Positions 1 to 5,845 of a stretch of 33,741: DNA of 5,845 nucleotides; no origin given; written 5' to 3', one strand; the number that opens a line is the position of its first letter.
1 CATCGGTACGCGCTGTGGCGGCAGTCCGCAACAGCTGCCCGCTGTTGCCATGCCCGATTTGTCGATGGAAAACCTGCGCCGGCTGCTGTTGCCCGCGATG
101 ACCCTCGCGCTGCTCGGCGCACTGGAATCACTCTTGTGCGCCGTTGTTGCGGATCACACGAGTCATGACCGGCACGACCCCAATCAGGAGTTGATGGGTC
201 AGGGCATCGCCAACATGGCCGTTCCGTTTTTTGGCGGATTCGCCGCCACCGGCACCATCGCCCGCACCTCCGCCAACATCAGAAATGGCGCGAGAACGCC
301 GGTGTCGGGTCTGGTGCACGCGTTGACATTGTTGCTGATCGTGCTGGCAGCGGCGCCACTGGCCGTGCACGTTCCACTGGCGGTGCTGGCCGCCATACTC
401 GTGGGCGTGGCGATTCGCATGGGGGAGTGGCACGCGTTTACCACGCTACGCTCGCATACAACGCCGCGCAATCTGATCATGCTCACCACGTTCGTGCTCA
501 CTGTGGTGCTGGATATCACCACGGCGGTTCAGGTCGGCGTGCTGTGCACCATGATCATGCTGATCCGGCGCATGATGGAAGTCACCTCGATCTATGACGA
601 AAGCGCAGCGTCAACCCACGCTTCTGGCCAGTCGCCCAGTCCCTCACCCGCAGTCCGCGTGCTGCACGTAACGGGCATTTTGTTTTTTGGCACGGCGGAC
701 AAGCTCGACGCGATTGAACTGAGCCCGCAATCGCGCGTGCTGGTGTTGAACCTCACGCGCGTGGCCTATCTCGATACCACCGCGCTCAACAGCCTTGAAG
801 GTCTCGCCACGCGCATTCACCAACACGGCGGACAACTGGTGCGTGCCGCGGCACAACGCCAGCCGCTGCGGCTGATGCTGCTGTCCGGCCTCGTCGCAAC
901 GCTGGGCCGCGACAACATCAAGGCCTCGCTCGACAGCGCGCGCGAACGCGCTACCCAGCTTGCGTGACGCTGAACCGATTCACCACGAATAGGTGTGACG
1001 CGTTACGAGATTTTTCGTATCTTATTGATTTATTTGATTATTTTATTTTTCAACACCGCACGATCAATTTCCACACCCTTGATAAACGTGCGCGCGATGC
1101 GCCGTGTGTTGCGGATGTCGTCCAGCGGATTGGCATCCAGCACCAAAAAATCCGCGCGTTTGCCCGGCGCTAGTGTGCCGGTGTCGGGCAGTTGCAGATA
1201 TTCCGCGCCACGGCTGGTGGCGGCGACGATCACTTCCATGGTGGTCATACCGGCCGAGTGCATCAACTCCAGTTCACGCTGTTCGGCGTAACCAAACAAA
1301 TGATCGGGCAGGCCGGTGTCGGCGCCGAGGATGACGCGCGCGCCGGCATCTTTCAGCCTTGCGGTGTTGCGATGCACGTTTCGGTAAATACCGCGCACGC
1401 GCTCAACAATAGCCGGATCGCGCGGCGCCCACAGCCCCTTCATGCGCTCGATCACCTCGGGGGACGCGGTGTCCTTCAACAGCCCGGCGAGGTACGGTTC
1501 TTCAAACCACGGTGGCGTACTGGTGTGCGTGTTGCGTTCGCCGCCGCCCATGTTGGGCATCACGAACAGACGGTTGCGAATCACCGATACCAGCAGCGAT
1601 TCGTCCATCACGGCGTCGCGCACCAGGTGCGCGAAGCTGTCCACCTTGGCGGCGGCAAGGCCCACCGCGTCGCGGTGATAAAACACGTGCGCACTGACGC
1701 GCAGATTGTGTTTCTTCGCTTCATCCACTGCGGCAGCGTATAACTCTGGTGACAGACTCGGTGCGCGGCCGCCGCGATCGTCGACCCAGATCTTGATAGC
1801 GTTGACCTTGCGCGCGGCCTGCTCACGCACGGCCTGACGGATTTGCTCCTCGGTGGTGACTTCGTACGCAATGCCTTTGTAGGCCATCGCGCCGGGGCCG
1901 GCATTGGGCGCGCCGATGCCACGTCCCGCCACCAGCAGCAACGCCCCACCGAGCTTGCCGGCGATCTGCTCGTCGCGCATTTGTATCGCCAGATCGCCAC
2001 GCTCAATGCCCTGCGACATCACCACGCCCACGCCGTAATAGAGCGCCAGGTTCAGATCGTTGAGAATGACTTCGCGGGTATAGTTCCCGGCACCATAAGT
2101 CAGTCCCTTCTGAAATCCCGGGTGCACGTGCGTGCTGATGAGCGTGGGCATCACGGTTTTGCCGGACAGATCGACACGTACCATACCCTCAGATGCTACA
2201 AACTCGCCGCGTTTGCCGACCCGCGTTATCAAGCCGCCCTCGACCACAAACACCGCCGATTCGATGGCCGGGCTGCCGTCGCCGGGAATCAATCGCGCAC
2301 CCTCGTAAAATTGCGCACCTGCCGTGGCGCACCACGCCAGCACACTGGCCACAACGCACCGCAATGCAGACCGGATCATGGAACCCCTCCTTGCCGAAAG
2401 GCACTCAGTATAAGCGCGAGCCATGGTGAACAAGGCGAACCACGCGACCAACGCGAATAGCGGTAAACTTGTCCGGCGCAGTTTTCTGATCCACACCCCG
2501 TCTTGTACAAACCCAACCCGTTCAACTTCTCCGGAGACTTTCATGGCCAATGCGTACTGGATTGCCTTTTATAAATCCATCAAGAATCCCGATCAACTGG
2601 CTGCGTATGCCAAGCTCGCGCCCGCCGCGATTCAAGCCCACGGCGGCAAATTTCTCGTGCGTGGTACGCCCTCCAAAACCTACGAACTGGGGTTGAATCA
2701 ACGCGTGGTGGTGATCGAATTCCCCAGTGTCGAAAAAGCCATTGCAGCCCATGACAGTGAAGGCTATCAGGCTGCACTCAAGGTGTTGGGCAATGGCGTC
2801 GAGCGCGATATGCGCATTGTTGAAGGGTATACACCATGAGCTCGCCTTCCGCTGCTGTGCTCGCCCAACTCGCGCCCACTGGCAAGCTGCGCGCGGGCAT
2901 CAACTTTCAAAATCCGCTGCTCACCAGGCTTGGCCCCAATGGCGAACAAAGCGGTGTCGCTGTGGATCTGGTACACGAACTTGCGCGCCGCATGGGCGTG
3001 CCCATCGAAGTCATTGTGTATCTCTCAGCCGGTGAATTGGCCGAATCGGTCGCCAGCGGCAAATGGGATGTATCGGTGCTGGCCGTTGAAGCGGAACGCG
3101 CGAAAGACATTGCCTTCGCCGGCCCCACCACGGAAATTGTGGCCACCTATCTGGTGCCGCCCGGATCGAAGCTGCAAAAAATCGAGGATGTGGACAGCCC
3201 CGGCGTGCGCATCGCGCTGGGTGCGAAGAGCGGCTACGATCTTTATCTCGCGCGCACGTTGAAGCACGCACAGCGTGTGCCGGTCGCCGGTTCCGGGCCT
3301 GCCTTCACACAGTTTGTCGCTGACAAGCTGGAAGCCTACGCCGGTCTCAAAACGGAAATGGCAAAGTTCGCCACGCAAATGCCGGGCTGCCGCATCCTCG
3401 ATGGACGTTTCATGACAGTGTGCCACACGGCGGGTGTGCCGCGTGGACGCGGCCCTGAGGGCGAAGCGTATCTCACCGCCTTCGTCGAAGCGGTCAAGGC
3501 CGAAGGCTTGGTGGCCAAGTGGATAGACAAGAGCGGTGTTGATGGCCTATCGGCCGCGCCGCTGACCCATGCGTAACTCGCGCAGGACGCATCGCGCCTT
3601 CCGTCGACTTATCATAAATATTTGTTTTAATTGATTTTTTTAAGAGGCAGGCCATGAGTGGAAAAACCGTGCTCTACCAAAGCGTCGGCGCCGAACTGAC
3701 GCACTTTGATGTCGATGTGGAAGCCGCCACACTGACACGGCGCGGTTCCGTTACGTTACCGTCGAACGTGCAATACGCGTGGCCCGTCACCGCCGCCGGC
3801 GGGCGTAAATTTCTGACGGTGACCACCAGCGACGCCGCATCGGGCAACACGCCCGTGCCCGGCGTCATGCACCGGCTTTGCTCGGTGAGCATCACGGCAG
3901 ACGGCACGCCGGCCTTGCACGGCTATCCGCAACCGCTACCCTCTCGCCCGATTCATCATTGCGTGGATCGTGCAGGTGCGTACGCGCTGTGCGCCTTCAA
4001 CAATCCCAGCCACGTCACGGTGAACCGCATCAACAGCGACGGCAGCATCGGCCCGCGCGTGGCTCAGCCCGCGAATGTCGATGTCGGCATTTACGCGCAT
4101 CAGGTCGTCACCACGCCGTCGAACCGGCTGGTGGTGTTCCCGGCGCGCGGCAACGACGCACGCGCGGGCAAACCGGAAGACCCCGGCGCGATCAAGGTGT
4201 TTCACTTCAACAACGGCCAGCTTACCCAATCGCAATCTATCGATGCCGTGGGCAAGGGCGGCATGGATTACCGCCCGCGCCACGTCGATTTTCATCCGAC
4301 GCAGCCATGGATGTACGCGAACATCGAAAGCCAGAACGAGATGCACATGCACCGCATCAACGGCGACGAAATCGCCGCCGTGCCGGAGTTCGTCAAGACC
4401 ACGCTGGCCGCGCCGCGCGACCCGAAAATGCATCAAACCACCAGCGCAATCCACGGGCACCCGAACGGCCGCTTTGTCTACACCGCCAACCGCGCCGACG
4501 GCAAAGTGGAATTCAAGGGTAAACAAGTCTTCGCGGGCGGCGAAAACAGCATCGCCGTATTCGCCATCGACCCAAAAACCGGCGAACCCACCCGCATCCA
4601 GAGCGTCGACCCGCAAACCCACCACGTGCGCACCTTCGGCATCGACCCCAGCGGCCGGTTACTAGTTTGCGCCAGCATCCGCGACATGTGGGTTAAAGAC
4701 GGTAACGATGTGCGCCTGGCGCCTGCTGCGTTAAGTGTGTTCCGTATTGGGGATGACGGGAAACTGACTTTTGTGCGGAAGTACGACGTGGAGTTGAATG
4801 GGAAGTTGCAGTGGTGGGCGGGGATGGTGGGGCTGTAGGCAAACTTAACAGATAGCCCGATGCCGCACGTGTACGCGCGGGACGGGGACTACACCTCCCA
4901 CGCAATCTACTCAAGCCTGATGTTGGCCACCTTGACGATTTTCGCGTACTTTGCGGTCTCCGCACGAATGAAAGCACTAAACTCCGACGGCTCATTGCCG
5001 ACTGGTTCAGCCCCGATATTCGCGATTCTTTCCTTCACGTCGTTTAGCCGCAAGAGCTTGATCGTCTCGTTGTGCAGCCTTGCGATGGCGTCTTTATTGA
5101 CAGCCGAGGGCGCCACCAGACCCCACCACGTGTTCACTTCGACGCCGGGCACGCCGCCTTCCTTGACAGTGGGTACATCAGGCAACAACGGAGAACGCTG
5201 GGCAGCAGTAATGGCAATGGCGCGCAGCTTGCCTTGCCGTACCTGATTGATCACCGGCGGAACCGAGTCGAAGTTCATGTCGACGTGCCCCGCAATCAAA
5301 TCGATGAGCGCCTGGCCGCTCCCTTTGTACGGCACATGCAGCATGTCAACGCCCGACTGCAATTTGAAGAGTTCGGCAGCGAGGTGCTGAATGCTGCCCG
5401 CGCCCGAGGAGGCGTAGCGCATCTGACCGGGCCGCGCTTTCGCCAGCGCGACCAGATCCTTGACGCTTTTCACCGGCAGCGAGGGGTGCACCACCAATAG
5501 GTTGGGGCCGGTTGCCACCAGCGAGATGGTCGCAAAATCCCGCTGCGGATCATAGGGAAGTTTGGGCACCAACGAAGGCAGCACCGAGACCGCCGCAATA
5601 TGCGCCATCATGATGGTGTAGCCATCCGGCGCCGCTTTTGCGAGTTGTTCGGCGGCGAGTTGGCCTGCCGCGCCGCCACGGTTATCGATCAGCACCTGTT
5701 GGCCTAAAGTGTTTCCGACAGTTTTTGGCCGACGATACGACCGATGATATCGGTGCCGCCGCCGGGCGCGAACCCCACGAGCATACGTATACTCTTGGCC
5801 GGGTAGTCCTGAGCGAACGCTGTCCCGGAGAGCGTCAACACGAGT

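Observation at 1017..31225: Recurrent 29-nt AT-rich motif punctuating gene boundaries in GC-rich DNA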

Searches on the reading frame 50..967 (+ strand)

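Call 5: search_protein_families(library=pfam, proteins=[window:50-967:+])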
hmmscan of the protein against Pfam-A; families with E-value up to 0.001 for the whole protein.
window:50-967:+ (305 aa): 4 families
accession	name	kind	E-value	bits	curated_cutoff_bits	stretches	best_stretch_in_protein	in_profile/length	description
PF00916.26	Sulfate_transp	-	8e-36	124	23.2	1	1-138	233-371/380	Sulfate permease family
PF01740.26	STAS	-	1.1e-10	41.7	22.6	1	200-297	8-106/106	STAS domain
PF13466.11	STAS_2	-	1.4e-05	25.6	29.2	1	226-281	24-79/80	STAS domain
PF16983.11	MFS_MOT1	-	0.00021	22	30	1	23-124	8-111/111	Molybdate transporter of MFS superfamily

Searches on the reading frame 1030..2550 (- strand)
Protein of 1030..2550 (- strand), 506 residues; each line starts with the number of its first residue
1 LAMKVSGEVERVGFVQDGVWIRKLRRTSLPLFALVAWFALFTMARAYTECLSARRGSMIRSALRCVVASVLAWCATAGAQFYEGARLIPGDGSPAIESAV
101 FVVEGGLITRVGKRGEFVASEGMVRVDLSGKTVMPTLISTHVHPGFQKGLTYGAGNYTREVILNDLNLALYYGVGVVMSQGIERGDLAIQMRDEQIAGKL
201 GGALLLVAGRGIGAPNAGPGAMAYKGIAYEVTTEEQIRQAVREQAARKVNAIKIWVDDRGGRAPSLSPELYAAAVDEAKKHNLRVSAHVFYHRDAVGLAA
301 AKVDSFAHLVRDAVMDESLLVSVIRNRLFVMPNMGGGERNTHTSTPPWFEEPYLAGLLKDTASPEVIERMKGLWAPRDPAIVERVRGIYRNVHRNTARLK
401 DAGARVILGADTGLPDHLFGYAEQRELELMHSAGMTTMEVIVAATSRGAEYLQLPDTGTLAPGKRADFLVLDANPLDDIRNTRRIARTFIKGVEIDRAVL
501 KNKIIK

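Call 5: search_protein_families(library=pfam, proteins=[window:1030-2550:-])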
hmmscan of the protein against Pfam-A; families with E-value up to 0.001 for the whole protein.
window:1030-2550:- (506 aa): 2 families
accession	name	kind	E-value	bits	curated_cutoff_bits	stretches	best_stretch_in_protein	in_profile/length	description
PF01979.26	Amidohydro_1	-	6.1e-20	72.2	25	1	132-493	1-343/345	Amidohydrolase family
PF07969.17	Amidohydro_3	-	1.3e-11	45.1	29.7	1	383-477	346-450/472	Amidohydrolase family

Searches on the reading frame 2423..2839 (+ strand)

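Call 10: search_protein_families(library=pfam, proteins=[window:2423-2839:+], max_evalue=0.01)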
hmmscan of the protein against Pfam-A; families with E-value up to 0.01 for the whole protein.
window:2423-2839:+ (138 aa): 1 family
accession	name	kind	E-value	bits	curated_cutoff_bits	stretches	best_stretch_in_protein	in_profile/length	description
PF07045.17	DUF1330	-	9.4e-26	90.5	23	1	44-136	2-94/94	Domain of unknown function (DUF1330)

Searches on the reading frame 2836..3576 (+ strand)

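Call 5: search_protein_families(library=pfam, proteins=[window:2836-3576:+])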
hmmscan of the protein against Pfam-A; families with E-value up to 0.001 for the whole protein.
window:2836-3576:+ (246 aa): 2 families
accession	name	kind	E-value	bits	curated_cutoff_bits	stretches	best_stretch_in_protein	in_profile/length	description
PF00497.25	SBP_bac_3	-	1.7e-11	44.4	26.4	1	20-231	3-127/132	Bacterial extracellular solute-binding proteins, family 3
PF12974.12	Phosphonate-bd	-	0.00024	21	27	1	45-132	19-114/242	ABC transporter, phosphonate, periplasmic substrate-binding protein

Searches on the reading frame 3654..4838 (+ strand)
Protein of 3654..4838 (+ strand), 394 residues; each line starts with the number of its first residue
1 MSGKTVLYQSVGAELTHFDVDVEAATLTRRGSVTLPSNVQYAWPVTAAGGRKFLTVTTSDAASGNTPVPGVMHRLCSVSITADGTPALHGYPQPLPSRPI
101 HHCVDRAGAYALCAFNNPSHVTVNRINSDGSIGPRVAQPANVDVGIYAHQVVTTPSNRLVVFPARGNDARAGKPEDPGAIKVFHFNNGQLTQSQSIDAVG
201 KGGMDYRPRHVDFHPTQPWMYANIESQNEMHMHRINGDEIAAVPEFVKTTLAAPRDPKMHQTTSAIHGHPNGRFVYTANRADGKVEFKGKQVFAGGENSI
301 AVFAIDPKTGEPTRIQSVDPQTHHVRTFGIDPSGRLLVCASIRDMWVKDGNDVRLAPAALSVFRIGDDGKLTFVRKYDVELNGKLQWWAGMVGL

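Call 5: search_protein_families(library=pfam, proteins=[window:3654-4838:+])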
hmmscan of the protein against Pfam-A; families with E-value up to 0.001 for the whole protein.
window:3654-4838:+ (394 aa): 1 family
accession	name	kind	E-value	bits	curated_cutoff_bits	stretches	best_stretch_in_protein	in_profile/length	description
PF10282.15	Lactonase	-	3.7e-31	109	21.7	1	12-341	12-309/344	Lactonase, 7-bladed beta-propeller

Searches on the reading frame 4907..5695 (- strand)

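Call 10: search_protein_families(library=pfam, proteins=[window:4907-5695:-], max_evalue=0.01)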
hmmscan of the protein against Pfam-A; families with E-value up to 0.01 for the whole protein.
window:4907-5695:- (262 aa): 1 family
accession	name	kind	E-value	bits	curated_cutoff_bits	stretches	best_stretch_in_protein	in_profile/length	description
PF03401.19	TctC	-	4.7e-67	226.8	27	1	2-258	18-273/274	Tripartite tricarboxylate transporter family receptor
